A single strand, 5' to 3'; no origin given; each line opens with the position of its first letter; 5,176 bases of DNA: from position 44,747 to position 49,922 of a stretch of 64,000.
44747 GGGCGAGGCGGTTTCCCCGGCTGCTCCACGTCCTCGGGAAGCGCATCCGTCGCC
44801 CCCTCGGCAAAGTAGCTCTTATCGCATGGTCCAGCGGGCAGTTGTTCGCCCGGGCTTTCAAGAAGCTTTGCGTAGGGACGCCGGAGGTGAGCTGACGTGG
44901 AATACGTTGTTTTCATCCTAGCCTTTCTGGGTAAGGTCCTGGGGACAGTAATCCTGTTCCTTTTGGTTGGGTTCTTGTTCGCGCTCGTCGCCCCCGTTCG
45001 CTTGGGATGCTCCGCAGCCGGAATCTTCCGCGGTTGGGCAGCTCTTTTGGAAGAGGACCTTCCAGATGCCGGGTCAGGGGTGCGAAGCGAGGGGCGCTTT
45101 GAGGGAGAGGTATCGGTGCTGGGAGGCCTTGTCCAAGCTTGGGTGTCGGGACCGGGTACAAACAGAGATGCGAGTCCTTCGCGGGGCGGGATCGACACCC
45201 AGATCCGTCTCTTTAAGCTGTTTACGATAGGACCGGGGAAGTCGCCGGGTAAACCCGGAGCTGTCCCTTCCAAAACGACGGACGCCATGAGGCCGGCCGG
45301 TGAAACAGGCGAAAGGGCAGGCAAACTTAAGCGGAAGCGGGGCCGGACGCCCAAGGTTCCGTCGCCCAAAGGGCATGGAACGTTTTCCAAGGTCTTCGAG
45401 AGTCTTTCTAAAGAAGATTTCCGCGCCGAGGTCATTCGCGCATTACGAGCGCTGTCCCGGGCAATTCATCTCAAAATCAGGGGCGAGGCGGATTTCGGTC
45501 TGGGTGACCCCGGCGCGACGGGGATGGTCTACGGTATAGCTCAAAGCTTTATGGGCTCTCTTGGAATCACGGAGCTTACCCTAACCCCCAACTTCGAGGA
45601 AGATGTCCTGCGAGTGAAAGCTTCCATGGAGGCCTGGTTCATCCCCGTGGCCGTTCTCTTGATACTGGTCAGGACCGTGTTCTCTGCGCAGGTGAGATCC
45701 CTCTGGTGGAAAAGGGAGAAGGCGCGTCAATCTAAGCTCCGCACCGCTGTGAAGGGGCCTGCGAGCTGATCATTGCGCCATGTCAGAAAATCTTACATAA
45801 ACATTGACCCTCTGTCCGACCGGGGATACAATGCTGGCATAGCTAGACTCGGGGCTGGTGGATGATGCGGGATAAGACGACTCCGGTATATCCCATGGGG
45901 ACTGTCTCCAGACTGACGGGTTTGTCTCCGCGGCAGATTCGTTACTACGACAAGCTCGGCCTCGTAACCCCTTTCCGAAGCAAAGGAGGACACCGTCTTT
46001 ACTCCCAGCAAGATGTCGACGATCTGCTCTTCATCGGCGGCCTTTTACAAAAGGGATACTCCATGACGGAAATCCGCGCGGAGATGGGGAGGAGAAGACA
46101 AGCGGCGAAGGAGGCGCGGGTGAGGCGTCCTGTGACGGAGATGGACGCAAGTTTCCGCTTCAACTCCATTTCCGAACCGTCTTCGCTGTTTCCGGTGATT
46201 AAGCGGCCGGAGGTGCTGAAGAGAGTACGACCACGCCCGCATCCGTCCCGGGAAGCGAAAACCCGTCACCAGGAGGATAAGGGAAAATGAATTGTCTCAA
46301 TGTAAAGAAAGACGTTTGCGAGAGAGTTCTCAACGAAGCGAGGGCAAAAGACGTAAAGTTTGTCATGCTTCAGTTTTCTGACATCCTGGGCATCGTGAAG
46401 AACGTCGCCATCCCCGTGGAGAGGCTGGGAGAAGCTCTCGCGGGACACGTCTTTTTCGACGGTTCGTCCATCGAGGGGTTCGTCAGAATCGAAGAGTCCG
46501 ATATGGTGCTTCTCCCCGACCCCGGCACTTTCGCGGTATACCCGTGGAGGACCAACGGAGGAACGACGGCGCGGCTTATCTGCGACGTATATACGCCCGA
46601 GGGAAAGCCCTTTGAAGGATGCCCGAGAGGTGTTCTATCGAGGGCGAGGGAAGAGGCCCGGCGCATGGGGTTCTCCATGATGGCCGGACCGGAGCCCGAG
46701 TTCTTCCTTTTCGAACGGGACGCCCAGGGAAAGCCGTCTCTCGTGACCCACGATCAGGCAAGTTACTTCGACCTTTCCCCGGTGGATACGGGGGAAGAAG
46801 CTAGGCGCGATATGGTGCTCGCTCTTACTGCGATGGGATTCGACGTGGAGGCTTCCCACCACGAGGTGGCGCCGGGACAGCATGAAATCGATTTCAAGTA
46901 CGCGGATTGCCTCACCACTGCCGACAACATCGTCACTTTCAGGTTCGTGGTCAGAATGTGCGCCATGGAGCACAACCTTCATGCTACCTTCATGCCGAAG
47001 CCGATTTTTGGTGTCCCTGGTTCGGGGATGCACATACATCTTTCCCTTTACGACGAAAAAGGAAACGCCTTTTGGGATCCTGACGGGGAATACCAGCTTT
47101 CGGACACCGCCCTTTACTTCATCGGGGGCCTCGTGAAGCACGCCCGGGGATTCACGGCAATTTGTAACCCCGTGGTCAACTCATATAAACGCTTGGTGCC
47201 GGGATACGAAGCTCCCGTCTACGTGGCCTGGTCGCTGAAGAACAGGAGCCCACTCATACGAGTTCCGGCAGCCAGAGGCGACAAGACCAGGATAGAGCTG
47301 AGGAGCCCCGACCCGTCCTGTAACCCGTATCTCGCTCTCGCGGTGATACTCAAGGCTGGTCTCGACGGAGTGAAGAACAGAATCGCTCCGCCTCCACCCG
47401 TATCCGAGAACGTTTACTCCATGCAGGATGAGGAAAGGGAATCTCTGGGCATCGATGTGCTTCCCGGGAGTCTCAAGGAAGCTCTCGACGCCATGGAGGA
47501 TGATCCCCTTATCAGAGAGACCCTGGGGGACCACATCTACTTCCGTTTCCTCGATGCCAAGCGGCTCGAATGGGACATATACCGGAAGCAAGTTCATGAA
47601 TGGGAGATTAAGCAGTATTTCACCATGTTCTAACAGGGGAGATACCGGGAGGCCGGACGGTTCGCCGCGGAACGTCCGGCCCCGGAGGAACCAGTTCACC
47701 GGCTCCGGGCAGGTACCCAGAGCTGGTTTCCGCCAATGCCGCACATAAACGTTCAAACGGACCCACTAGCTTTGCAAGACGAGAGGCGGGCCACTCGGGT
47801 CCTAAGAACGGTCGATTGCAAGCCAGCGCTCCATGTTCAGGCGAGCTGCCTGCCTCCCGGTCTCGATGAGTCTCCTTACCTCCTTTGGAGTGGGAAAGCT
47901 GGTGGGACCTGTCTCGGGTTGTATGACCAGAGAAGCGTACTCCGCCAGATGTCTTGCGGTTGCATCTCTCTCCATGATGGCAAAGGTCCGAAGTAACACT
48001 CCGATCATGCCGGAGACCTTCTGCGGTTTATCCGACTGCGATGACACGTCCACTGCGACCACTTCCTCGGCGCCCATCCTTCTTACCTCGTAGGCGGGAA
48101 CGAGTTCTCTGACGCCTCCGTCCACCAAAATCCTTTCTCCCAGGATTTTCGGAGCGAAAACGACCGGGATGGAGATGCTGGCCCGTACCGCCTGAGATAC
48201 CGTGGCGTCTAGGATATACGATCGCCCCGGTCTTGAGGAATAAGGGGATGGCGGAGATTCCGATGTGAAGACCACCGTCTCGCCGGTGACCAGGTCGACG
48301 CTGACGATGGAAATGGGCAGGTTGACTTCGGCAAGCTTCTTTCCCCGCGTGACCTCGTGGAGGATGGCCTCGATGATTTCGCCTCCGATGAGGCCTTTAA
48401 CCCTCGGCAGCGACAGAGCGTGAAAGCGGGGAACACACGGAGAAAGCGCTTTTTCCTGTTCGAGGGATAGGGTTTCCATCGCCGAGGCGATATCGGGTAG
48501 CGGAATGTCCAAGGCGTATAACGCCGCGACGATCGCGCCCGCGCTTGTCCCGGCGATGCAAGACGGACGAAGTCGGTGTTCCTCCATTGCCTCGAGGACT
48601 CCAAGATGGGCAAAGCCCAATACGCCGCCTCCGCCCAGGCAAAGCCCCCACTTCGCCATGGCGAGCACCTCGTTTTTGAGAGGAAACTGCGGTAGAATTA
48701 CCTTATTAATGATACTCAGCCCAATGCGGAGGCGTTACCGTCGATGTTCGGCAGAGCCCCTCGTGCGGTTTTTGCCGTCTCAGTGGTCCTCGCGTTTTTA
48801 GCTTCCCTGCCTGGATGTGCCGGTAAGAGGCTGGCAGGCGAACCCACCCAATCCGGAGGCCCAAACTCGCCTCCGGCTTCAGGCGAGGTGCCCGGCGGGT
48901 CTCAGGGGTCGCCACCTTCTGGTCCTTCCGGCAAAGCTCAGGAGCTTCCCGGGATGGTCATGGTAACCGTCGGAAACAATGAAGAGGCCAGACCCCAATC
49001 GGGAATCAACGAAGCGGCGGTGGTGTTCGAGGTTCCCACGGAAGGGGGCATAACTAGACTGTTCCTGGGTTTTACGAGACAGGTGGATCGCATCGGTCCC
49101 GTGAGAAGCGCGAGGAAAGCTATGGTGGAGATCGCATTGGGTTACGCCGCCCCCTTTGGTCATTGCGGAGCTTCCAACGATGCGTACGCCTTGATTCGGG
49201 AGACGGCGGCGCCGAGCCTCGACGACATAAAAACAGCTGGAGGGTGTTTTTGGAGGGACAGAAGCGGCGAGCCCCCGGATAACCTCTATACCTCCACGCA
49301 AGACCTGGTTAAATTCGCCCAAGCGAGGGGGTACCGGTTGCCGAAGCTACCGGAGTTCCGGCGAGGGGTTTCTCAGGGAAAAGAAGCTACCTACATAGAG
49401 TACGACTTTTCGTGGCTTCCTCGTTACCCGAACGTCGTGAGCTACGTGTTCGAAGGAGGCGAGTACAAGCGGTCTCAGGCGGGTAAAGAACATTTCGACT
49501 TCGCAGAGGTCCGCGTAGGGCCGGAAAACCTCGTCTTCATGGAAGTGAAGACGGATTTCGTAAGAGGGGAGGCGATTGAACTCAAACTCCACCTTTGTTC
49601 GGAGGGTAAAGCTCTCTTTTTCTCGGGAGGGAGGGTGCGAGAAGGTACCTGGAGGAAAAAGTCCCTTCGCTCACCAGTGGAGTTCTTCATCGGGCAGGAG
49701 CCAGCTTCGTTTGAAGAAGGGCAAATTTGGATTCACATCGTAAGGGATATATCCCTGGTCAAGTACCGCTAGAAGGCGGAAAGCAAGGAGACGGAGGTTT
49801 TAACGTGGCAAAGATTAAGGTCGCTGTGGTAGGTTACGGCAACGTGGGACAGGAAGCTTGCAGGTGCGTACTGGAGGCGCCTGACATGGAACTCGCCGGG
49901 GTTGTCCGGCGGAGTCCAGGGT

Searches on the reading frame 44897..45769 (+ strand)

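Call 25: search_protein_families(library=pfam, proteins=[window:44897-45769:+], max_evalue=0.00001)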
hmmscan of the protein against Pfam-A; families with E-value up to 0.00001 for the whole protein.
window:44897-45769:+ (290 aa): 1 family
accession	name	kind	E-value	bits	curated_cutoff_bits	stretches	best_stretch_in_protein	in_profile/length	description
PF11167.13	DUF2953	-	4.2e-07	30.4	22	1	199-238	2-51/53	Protein of unknown function (DUF2953)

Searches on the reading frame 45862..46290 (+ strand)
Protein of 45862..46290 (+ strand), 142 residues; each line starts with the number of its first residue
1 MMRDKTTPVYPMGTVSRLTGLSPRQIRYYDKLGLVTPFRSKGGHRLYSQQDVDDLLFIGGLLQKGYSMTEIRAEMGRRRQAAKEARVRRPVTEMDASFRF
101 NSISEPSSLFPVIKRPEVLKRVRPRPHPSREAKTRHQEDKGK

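Call 25: search_protein_families(library=pfam, proteins=[window:45862-46290:+], max_evalue=0.00001)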
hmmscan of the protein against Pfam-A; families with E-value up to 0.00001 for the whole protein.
window:45862-46290:+ (142 aa): 2 families
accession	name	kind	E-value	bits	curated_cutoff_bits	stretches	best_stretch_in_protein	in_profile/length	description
PF13411.12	MerR_1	-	7e-19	68.1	21.6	1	10-74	1-65/69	MerR HTH family regulatory protein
PF00376.29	MerR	-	1.2e-13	51.1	28.2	1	12-47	2-38/38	MerR family regulatory protein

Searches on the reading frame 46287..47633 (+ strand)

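Call 25: search_protein_families(library=pfam, proteins=[window:46287-47633:+], max_evalue=0.00001)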
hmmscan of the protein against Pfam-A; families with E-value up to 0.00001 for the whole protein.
window:46287-47633:+ (448 aa): 2 families
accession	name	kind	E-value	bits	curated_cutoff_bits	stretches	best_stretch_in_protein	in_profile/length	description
PF00120.29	Gln-synt_C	-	1.1e-136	455.9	24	1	111-444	2-344/344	Glutamine synthetase, catalytic domain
PF03951.24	Gln-synt_N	-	5.2e-30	103.3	33.4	1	22-104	1-82/82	Glutamine synthetase, beta-Grasp domain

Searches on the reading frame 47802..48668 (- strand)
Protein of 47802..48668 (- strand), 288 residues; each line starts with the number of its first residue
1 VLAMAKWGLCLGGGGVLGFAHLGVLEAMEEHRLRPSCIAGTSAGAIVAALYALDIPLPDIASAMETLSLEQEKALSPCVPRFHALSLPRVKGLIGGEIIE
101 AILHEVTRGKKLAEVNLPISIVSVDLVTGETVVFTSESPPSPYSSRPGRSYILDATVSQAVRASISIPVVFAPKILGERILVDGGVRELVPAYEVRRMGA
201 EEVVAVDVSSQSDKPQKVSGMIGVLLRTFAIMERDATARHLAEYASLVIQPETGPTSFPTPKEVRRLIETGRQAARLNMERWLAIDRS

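Call 25: search_protein_families(library=pfam, proteins=[window:47802-48668:-], max_evalue=0.00001)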
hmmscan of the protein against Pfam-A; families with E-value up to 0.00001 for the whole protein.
window:47802-48668:- (288 aa): 1 family
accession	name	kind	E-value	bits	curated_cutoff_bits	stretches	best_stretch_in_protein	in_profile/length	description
PF01734.28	Patatin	-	1e-31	111.1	27.7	1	9-193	1-188/191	Patatin-like phospholipase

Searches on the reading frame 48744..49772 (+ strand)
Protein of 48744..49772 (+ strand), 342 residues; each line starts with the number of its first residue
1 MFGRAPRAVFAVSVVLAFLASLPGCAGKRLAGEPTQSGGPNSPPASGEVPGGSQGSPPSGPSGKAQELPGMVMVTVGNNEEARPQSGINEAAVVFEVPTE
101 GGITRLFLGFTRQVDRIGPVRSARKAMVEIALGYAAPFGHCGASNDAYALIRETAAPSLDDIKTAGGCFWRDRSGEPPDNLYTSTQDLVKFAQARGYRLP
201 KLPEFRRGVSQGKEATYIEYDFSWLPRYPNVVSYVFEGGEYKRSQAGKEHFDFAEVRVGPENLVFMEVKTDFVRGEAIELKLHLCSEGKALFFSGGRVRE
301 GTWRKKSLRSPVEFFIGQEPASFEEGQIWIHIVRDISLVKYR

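Call 25: search_protein_families(library=pfam, proteins=[window:48744-49772:+], max_evalue=0.00001)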
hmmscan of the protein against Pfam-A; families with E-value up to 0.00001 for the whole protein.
window:48744-49772:+ (342 aa): 2 families
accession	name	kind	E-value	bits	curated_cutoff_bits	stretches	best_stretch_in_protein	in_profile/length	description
PF11258.13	DUF3048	-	4.5e-35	121.4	25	1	72-198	17-148/148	Protein of unknown function (DUF3048) N-terminal domain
PF17479.7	DUF3048_C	-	1.5e-14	54.8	25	1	232-330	13-114/114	Protein of unknown function (DUF3048) C-terminal domain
